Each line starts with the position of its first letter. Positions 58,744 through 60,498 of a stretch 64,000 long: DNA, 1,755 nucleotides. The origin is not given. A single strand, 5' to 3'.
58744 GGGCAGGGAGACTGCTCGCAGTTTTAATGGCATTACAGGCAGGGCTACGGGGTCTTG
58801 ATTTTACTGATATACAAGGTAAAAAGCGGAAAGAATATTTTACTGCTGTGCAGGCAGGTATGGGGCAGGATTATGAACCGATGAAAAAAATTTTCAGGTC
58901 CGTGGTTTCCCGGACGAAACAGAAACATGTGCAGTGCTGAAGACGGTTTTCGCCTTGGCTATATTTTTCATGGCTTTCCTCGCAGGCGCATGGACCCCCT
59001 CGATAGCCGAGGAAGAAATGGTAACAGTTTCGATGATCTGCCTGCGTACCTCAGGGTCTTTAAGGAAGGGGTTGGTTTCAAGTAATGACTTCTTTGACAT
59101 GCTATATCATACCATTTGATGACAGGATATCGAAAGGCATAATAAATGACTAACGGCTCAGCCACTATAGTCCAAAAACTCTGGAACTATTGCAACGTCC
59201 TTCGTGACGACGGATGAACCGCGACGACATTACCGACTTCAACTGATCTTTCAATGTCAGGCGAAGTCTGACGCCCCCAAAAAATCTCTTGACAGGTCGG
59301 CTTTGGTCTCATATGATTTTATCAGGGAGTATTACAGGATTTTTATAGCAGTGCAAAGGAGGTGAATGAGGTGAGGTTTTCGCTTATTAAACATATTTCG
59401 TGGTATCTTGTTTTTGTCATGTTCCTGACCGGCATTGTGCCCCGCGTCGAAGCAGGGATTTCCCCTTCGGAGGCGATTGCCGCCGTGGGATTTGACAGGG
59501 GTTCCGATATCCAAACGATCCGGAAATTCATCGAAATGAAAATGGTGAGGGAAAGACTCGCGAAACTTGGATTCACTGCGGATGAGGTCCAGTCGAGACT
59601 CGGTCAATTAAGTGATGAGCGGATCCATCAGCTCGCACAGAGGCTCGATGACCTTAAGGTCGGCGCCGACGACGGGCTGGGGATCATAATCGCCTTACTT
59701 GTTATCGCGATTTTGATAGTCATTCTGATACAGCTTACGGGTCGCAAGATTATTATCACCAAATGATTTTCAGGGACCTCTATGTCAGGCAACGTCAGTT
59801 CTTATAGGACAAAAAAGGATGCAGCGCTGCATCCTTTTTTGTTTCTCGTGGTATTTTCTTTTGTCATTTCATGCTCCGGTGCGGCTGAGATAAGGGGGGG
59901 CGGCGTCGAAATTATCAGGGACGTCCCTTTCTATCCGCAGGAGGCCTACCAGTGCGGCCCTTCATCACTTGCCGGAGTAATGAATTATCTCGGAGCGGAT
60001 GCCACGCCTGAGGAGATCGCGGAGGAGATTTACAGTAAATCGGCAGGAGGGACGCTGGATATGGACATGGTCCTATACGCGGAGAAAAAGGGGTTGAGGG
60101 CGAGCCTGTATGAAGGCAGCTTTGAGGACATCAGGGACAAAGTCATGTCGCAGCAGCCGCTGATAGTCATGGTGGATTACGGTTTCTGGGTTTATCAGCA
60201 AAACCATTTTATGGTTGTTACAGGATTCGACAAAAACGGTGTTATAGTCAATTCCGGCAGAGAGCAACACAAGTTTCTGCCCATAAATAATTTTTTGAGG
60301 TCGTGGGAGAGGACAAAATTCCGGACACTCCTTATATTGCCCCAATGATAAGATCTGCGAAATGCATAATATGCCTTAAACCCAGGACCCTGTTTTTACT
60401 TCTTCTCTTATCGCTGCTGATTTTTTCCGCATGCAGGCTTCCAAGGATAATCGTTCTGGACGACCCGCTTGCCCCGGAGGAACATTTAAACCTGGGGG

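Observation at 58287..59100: Class I Fic toxin with a convergent, 3'-overlapping small ORF carrying the SxxxEG inhibitory motif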

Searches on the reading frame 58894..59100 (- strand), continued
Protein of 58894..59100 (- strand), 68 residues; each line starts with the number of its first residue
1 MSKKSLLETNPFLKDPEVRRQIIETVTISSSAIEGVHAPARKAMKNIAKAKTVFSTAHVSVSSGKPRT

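Call 34: find_related_loci(query=A3, collection=metagenome_contigs, flank=3000)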
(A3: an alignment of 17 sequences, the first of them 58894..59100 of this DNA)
Query A3 (68 aa) in metagenome_contigs; peptide patterns used: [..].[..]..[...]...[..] (x = any residue, [..] = any of these).
528 stretches matched a pattern; 431 encode a relative of the query (tblastn E <= 1e-3); the best 80 are kept; 80 distinct loci.
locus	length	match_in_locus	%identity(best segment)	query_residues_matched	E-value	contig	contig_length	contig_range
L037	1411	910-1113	93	1-68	2e-40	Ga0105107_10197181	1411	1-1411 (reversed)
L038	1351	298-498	79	1-67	8e-33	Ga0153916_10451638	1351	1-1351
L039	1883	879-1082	71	1-68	3e-29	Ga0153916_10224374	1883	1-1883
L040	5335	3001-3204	72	1-68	4e-29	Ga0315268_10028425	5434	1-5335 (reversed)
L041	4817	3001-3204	71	1-68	4e-29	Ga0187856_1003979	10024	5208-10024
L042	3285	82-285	71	1-68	4e-29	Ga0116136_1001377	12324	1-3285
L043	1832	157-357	70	1-67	1e-28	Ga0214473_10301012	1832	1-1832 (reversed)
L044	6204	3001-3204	71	1-68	9e-29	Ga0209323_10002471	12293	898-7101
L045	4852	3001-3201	70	1-67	4e-28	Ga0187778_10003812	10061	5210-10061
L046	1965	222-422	70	1-67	4e-28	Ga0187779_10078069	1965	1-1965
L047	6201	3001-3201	70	1-67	6e-28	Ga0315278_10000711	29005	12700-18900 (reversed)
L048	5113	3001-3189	72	1-68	1e-27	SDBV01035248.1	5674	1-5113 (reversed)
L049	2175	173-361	74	1-68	1e-27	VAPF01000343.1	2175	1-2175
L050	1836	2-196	69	3-67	4e-27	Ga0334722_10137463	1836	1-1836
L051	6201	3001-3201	69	1-67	4e-27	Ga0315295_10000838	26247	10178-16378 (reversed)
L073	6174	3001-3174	52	1-51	2e-13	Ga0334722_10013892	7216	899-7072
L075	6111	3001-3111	68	1-37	2e-13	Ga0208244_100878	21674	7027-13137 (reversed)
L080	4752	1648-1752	69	3-37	1e-12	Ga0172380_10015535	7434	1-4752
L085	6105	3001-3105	66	3-37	4e-12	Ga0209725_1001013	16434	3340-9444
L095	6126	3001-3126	55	8-49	2e-11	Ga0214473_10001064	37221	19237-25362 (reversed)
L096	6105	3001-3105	63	3-37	2e-11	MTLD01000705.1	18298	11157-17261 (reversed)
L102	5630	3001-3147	51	1-49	3e-11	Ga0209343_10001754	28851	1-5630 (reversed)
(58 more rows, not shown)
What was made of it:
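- Tried and rejected: It worked with the narrower A3 (call 34).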

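Call 55: search_protein_families(library=pfam, proteins=[L085:1691-2677:-, L096:1513-2778:-, L096:3180-4316:-, L095:3216-3563:-, L080:1889-2395:-, L080:2406-4694:-, L073:3263-5803:-, L075:2206-2859:-, L075:3657-4271:-, L102:2576-2971:-], max_evalue=0.01)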
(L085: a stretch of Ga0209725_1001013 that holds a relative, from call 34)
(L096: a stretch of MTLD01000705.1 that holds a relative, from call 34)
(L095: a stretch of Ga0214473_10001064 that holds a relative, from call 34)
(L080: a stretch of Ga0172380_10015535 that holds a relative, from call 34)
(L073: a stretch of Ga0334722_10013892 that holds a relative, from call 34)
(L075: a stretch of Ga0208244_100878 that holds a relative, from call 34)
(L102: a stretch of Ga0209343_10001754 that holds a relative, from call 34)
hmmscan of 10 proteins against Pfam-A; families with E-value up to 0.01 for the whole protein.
L085:1691-2677:- (328 aa): 2 families
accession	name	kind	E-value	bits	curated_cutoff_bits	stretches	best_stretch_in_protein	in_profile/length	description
PF13310.11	Virulence_RhuM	-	6.4e-25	88.3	33.7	1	64-142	1-82/252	Virulence protein RhuM family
PF02661.23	Fic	-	2.5e-12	47.9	24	1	208-277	14-93/93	Fic/DOC family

L096:1513-2778:- (421 aa): 0 families

L096:3180-4316:- (378 aa): 1 family
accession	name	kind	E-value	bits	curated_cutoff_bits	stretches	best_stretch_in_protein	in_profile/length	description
PF01939.22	NucS_C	-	0.0009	19.7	24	1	54-127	3-73/124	Endonuclease NucS C-terminal domain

L095:3216-3563:- (115 aa): 0 families

L080:1889-2395:- (168 aa): 1 family
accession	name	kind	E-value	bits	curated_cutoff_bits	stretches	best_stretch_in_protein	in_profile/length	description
PF22016.2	DUF6933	-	4.2e-43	147.3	27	1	2-157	1-156/157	Domain of unknown function (DUF6933)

L080:2406-4694:- (762 aa): 0 families

L073:3263-5803:- (846 aa): 3 families
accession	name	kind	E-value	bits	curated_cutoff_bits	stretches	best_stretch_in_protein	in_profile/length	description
PF00270.35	DEAD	-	3.2e-11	43.7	26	1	51-161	11-127/167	DEAD/DEAH box helicase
PF04851.21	ResIII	-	3e-10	40.7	22.5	1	37-163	4-137/164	Type III restriction enzyme, res subunit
PF13307.12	Helicase_C_2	-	9.1e-09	36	25.3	1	346-485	10-166/170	Helicase C-terminal domain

L075:2206-2859:- (217 aa): 1 family
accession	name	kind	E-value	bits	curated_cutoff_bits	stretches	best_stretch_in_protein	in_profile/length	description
PF12686.12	DUF3800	-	1.8e-16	61.6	21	1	2-193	1-149/149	Protein of unknown function (DUF3800)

L075:3657-4271:- (204 aa): 0 families

L102:2576-2971:- (131 aa): 0 families
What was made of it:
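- One fic-less locus has a RhuM-Fic protein head-to-head with the ORF (L085, call 55).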

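Call 57: predict_structure(alignment_id=A2)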
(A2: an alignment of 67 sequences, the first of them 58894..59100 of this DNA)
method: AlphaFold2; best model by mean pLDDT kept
length: 68 residues; sequences in the alignment: 67
mean_pLDDT: 81.1   pTM: 0.49
mean pLDDT of the five models: 81.1, 80.6, 77.6, 77.1, 74.8
residues with pLDDT >= 90: 24; 70-90: 26; 50-70: 18; < 50: 0
segments of 3 or more residues with pLDDT < 50: none
pLDDT, mean of each block of 10 residues (from residue 1): 89 93 92 86 83 60 60
secondary structure, 60 per line:
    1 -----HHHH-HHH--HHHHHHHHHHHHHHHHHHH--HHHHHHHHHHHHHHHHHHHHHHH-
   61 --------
elements in order: H6-9 H16-34 H37-59
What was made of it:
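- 58894..59100 (-): Small ORF, 68 aa: the predicted Fic inhibitor/antitoxin of a new, unannotated family. The conserved core is residues 1-36 (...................SSSAIEG); the basic tail is variable. AF2 pLDDT 81, helix 16-34 ending at E34, helix 37-59 (call 57).
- On FicA / VbhA / AntF antitoxins: The AF2 helix 16-34 ends at E34 (call 57).
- In the AF2 model the motif closes a 19-residue helix, with a break at G35 (call 57).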

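Call 59: fold_search(model_id=the predicted structure, library=pdb)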
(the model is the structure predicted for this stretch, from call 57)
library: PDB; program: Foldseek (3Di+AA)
matches with E <= 10: 0; with E <= 0.001: 0
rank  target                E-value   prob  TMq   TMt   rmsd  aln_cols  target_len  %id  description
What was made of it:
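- Foldseek finds nothing for the small model (call 59).
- Tried and rejected: Foldseek with the 68-aa model gave no hit (call 59).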

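Call 64: search_protein_families(library=pfam, proteins=[L012:2398-3954:-, L012:4814-6967:-, L012:6984-8147:-, L028:4810-6237:-, L028:6224-7636:-, L020:4929-6230:-, L020:6243-7712:-, L020:3393-3980:-, L013:1633-2730:-, L012:320-1885:-], max_evalue=0.001)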
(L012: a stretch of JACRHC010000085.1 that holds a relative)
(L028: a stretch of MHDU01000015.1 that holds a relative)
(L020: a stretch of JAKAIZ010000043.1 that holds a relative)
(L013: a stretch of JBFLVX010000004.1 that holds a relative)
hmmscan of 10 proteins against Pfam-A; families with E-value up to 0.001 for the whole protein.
L012:2398-3954:- (518 aa): 4 families
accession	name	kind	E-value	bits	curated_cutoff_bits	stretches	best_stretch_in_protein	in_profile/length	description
PF02384.22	N6_Mtase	-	3.4e-73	247.1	20.4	1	125-415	2-277/311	N-6 DNA Methylase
PF12161.14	HsdM_N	-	1.2e-13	52.3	24.5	1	9-112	2-132/135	HsdM N-terminal domain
PF07669.17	Eco57I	-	6.4e-10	39.8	25.3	1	250-349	71-165/171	Eco57I restriction-modification methylase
PF01170.24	UPF0020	-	2.6e-08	34.2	22.3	1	159-268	18-136/197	RMKL-like, methyltransferase domain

L012:4814-6967:- (717 aa): 3 families
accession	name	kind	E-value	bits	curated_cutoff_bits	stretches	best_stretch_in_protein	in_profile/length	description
PF07693.20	KAP_NTPase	-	2.7e-46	158.6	20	1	22-314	1-291/293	KAP family P-loop domain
PF13401.12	AAA_22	-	2.9e-05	24.8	27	1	43-203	7-107/130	AAA domain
PF13191.12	AAA_16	-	4.3e-05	24.5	32.6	1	31-196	13-149/167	AAA ATPase domain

L012:6984-8147:- (387 aa): 1 family
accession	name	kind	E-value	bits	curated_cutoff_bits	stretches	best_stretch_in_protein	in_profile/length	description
PF01420.25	Methylase_S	-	8.1e-10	39.6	22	0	14-72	94-151/168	Type I restriction modification DNA specificity domain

L028:4810-6237:- (475 aa): 2 families
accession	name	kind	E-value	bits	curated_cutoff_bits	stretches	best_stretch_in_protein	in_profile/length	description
PF21810.3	DUF6880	-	5.1e-83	280.1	27.3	1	21-472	9-472/472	Family of unknown function (DUF6880)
PF12895.13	ANAPC3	-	1.2e-06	29.2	27.2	1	269-314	34-79/82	Anaphase-promoting complex, cyclosome, subunit 3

L028:6224-7636:- (470 aa): 1 family
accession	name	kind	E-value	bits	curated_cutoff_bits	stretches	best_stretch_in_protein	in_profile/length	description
PF01420.25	Methylase_S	-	1.2e-30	107.4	22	2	15-191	1-164/168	Type I restriction modification DNA specificity domain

L020:4929-6230:- (433 aa): 3 families
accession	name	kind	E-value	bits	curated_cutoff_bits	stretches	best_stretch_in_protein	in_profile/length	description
PF03235.19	GmrSD_N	-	4e-27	96.1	33.2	1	20-167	2-198/199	GmrSD restriction endonuclease, N-terminal domain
PF01844.29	HNH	-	3.6e-08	33.9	21.4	1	387-432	1-47/47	HNH endonuclease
PF14279.12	HNH_5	-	3.8e-07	30.4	27.5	1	387-432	1-46/56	HNH endonuclease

L020:6243-7712:- (489 aa): 1 family
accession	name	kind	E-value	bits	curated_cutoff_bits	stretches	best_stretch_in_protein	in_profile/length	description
PF01420.25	Methylase_S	-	9e-32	111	22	1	33-194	1-150/168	Type I restriction modification DNA specificity domain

L020:3393-3980:- (195 aa): 1 family
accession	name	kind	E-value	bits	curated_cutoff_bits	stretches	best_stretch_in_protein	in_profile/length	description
PF01797.21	Y1_Tnp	-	5.5e-06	27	23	0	117-167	66-120/121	Transposase IS200 like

L013:1633-2730:- (365 aa): 0 families

L012:320-1885:- (521 aa): 1 family
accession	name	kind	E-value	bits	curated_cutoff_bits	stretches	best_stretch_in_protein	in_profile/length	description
PF01734.28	Patatin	-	2.9e-17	63.9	27.7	1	88-329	1-187/191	Patatin-like phospholipase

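Call 67: search_protein_families(library=padloc, proteins=[window:58894-59100:-], max_evalue=0.01)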
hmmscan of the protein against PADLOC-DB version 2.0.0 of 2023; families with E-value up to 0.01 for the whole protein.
window:58894-59100:- (68 aa): 0 families

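Call 68: search_protein_families(library=phrogs, proteins=[window:58894-59100:-], max_evalue=0.01)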
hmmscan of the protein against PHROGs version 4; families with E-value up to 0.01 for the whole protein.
window:58894-59100:- (68 aa): 0 families

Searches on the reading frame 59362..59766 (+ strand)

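Call 3: search_protein_families(library=pfam, proteins=[window:59362-59766:+], max_evalue=1)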
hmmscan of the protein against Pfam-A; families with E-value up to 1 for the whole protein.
window:59362-59766:+ (134 aa): 3 families
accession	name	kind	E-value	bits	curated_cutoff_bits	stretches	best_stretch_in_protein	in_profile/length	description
PF20332.3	DUF6627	-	3.7e-13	50.1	27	1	11-118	3-108/125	Family of unknown function (DUF6627)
PF24901.1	HTH_MCM7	-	0.004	17.4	26.5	1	45-92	20-67/76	DNA replication licensing factor MCM7, winged helix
PF01442.23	Apolipoprotein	-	0.091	12.9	90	1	63-99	3-39/190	Apolipoprotein A1/A4/E domain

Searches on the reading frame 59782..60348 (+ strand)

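Call 3: search_protein_families(library=pfam, proteins=[window:59782-60348:+], max_evalue=1)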
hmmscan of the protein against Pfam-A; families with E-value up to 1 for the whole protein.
window:59782-60348:+ (188 aa): 4 families
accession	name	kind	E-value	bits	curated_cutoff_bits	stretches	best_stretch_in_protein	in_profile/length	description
PF13529.12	Peptidase_C39_2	-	2.3e-17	64.3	24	1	47-157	2-140/143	Peptidase_C39 like family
PF03412.21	Peptidase_C39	-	1.4e-12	48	22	1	53-177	8-123/133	Peptidase C39 family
PF11814.14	DUF3335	-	1.1e-05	25.5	25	1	91-159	96-165/206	Peptidase_C39 like family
PF12671.13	Amidase_6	-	0.16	12.5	23.2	1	68-179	77-159/163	Putative amidase domain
